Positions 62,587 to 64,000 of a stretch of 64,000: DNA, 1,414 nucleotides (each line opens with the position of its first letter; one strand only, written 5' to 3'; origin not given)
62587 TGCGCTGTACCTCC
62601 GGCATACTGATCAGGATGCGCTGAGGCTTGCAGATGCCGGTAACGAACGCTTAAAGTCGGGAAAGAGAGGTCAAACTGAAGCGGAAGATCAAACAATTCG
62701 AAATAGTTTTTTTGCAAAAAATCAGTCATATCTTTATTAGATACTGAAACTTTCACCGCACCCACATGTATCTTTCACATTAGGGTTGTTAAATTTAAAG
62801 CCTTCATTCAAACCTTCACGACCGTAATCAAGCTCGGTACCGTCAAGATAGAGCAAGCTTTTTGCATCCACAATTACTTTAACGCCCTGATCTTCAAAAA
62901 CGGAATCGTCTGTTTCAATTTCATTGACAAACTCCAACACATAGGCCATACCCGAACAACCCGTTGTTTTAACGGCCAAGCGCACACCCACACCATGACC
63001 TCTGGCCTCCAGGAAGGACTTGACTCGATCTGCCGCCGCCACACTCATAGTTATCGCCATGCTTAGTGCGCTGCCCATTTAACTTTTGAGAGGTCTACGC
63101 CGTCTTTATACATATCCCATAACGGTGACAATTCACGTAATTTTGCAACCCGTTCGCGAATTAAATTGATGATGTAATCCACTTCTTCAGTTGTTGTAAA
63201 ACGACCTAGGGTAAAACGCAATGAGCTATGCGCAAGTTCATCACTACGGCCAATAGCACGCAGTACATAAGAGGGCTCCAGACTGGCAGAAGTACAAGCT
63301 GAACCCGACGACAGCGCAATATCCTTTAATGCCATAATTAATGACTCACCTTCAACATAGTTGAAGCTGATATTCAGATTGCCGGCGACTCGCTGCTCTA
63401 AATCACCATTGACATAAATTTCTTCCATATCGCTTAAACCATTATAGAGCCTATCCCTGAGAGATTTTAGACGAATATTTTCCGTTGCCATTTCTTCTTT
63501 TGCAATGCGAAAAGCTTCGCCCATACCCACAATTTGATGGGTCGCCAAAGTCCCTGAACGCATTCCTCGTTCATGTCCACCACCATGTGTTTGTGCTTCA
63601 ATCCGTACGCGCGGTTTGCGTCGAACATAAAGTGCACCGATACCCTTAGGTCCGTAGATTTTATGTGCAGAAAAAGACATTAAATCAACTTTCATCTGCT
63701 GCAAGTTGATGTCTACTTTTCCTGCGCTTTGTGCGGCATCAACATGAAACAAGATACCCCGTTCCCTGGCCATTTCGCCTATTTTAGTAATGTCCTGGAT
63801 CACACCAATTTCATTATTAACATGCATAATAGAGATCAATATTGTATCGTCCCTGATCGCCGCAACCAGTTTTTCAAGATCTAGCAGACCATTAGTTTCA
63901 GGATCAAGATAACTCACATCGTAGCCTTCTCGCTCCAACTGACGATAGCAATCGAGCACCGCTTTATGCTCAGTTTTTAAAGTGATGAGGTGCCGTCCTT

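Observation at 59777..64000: ISC operon with iscA starting 2 nt after the iscS stop: no iscU at its canonical position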

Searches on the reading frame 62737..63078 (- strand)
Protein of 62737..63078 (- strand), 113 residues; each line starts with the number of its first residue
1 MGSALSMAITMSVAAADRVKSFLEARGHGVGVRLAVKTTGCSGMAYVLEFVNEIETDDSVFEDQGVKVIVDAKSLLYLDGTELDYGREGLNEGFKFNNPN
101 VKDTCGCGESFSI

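Call 3: search_protein_families(library=ncbifam, proteins=[window:62737-63060:-])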
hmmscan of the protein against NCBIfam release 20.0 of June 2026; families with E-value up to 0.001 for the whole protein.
window:62737-63060:- (107 aa): 9 families
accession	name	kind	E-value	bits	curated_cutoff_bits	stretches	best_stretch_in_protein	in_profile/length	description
NF007049.0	PRK09502.1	equivalog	3.4e-53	178.3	181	1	1-106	1-106/107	iron-sulfur cluster assembly protein IscA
TIGR02011.1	IscA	equivalog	1.2e-52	176.6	150.6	1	3-106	1-104/105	iron-sulfur cluster assembly protein IscA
TIGR01997.1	sufA_proteo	equivalog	6e-38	129.3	136.2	1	3-106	3-106/107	Fe-S cluster assembly scaffold SufA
NF007050.0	PRK09504.1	equivalog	9.4e-36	122.6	161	1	3-107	18-122/122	Fe-S cluster assembly scaffold SufA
TIGR00049.1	TIGR00049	subfamily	4.9e-35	119.9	58.8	1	3-106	1-105/106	iron-sulfur cluster assembly accessory protein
NF010147.0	PRK13623.1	equivalog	4.8e-26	91.2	117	1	2-107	9-115/115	iron-sulfur cluster insertion protein ErpA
NF038090.1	IscA_HesB_Se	subfamily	6.4e-11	42.5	85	1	4-102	3-100/101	IscA/HesB family protein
TIGR03341.1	YhgI_GntY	equivalog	2.6e-07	30.6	269.35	1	3-96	1-96/190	Fe-S biogenesis protein NfuA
NF008392.0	PRK11190.1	equivalog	3.6e-05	23.7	268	1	3-96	2-97/192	Fe-S biogenesis protein NfuA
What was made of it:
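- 62737..63060 (-): iscA, A-type Fe-S carrier, 107 aa, with Cys35, Cys99 and Cys101 present. TIGR02011, 176.6 bits against a cutoff of 150.6 (call 3).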

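Call 5: find_encoding_contigs(protein=window:62737-63060:-, flank=10000, max_places=8)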
Protein window:62737-63060:- (107 aa): 6 contigs read that carry it; 2 places shown.
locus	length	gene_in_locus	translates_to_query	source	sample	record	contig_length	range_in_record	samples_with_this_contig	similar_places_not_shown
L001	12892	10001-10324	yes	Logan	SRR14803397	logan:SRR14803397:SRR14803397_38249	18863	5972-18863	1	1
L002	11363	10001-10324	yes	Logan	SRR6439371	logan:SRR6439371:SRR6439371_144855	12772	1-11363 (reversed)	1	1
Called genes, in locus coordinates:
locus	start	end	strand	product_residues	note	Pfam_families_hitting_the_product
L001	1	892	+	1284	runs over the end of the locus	PF12447:DUF3683, PF01565:FAD_binding_4, PF02913:FAD-oxidase_C, PF13183:Fer4_8, PF02754:CCG (weak), PF11880:DUF3400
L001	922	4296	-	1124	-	PF12773:DZR, PF00211:Guanylate_cyc, PF13191:AAA_16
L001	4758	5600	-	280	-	PF00581:Rhodanese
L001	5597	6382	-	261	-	PF00459:Inositol_P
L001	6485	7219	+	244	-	PF00588:SpoU_methylase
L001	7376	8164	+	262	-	PF00132:Hexapep (weak)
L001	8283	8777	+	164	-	PF02082:Rrf2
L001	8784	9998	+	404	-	PF00155:Aminotran_1_2 (weak), PF00266:Aminotran_5, PF01212:Beta_elim_lyase (weak), PF01041:DegT_DnrJ_EryC1 (faint)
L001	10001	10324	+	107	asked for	PF01521:Fe-S_biosyn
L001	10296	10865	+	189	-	PF07743:HSCB_C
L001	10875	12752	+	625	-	PF00012:HSP70, PF06723:MreB_Mbl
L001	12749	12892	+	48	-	?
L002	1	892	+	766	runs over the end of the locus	?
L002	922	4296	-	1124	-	PF12773:DZR, PF00211:Guanylate_cyc, PF13191:AAA_16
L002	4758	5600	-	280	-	PF00581:Rhodanese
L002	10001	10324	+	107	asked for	PF01521:Fe-S_biosyn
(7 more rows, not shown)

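Call 6: find_encoding_contigs(protein=window:62737-63078:-, flank=10000, max_places=8)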
Protein window:62737-63078:- (113 aa): 1 contig read that carries it; 1 place shown.
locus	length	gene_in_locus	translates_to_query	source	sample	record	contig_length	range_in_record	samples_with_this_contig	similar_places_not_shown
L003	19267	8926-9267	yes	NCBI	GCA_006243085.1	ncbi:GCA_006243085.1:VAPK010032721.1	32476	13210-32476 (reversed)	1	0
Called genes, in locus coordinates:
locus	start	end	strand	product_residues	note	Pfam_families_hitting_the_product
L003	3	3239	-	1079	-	?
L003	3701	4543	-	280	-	PF00581:Rhodanese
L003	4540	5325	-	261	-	PF00459:Inositol_P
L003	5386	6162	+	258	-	PF00588:SpoU_methylase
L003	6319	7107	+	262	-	PF00132:Hexapep (weak)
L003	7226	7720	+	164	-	PF02082:Rrf2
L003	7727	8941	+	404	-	PF00155:Aminotran_1_2 (weak), PF00266:Aminotran_5, PF01212:Beta_elim_lyase (weak), PF01041:DegT_DnrJ_EryC1 (faint)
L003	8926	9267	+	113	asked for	PF01521:Fe-S_biosyn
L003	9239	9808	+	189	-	PF07743:HSCB_C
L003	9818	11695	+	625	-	PF00012:HSP70, PF06723:MreB_Mbl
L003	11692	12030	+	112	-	PF00111:Fer2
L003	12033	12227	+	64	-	PF04384:Fe-S_assembly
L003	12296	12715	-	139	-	-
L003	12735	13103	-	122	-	PF19661:DUF6164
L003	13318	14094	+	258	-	-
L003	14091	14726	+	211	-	PF04055:Radical_SAM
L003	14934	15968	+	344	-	PF00437:T2SSE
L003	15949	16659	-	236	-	PF03588:Leu_Phe_trans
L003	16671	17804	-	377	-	PF04339:FemAB_like, PF13480:Acetyltransf_6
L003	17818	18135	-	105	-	PF07238:PilZ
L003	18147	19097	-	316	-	PF00890:FAD_binding_2 (faint), PF07992:Pyr_redox_2, PF13738:Pyr_redox_3, PF00070:Pyr_redox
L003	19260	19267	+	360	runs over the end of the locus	PF05222:AlaDh_PNT_N, PF01262:AlaDh_PNT_C, PF02826:2-Hacid_dh_C (faint), PF03446:NAD_binding_2 (weak)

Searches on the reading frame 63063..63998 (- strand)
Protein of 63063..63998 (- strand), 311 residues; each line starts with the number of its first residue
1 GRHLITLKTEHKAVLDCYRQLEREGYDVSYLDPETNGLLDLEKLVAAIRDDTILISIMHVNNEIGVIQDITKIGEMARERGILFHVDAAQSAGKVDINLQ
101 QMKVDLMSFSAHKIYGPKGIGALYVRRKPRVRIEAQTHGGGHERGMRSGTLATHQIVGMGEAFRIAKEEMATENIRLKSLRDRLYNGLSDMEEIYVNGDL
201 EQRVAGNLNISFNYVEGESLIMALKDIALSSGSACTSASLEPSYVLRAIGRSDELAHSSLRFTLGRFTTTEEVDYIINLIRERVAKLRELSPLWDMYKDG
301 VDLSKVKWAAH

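Call 3: search_protein_families(library=ncbifam, proteins=[window:63063-63998:-])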
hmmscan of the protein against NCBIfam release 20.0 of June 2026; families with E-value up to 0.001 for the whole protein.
window:63063-63998:- (311 aa): 29 families (the best 25 are shown)
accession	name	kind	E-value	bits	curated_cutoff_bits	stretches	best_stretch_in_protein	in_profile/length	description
NF010611.0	PRK14012.1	equivalog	5.4e-174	578.9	548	1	1-311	96-406/406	IscS subfamily cysteine desulfurase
TIGR02006.1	IscS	equivalog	2.7e-172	573.3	643.2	1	1-311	92-402/402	IscS subfamily cysteine desulfurase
TIGR03402.1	FeS_nifS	equivalog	4e-107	358.3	530.75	1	2-293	87-379/379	cysteine desulfurase NifS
TIGR03235.1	DNA_S_dndA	equivalog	1.8e-92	310.4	480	1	2-263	89-352/353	cysteine desulfurase DndA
TIGR03403.1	nifS_epsilon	equivalog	1.2e-84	284.4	587.7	1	2-291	91-380/382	NifS family cysteine desulfurase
NF002806.0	PRK02948.1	subfamily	6.7e-69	232.7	304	1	2-282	89-370/381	IscS subfamily cysteine desulfurase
TIGR01977.1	am_tr_V_EF2568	hypoth_equivalog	1.9e-38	132.5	377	1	2-282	87-375/376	cysteine desulfurase family protein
TIGR01979.1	sufS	subfamily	1.7e-33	116.1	475.1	1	4-281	111-396/403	SufS family cysteine desulfurase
NF040779.1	Sec_lyase_SclA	exception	1.1e-26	93.6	525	1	1-282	85-375/378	selenocysteine lyase SclA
NF041166.1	f2_encap_cargo1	exception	2e-21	76.8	800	1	5-136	339-471/623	family 2A encapsulin nanocompartment cargo protein cysteine desulfurase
NF006791.0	PRK09295.1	equivalog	2.3e-21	76.3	661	1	3-133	115-246/406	cysteine desulfurase SufS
TIGR01976.1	am_tr_V_VC1184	hypoth_equivalog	6.5e-18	65.2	352.35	1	7-204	112-332/401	cysteine desulfurase-like protein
NF008126.0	PRK10874.1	equivalog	1.9e-17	63.5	607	1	8-141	116-249/401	cysteine desulfurase CsdA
TIGR03392.1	FeS_syn_CsdA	equivalog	4.6e-16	59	493.6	1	9-129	114-235/398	cysteine desulfurase CsdA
TIGR04343.1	egtE_PLP_lyase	equivalog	2.7e-13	49.5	400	1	21-162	112-249/370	ergothioneine biosynthesis PLP-dependent enzyme EgtE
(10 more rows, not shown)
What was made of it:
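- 63063..64000 (-): iscS, cysteine desulfurase. The 3' 936 nt encode the C-terminal 311 aa, and the gene is cut by the window end. The full 404-aa gene is seen in L003. NCBIfam NF010611, 579 bits (call 3).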
